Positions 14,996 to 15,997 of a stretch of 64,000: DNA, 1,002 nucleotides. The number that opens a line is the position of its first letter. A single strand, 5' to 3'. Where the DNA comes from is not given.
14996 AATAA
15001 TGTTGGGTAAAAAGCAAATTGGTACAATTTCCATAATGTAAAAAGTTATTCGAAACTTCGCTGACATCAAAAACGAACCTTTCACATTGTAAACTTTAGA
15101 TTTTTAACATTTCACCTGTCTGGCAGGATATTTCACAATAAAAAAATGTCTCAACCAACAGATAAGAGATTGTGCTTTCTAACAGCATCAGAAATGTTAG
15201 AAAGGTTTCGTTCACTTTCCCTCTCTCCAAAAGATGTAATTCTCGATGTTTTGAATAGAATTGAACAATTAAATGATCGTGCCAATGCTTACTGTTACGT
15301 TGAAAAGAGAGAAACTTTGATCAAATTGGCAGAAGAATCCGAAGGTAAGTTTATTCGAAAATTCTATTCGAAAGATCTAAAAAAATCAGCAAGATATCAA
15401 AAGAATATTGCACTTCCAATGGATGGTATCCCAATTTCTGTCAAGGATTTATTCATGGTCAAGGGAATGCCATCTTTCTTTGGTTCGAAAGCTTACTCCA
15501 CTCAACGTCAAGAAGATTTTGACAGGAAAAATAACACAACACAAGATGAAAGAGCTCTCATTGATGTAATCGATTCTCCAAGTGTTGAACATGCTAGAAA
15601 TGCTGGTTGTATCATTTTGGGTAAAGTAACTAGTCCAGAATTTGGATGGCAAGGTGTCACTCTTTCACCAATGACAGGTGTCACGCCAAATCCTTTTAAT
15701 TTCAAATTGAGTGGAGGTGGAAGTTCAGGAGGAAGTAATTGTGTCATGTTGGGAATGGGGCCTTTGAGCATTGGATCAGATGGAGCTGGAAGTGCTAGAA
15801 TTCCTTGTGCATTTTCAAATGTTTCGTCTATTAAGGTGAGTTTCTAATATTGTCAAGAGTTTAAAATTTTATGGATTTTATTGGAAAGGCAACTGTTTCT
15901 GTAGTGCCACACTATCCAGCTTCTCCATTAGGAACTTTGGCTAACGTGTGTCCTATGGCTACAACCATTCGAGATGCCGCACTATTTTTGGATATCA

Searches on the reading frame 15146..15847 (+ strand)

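Call 47: search_protein_families(library=pfam, proteins=[window:15146-15847:+], max_evalue=0.00001)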
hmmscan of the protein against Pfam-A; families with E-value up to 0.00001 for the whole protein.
window:15146-15847:+ (233 aa): 1 family
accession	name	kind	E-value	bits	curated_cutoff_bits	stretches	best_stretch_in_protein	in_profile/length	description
PF01425.27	Amidase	-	5.9e-29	101.8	27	1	67-230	18-168/445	Amidase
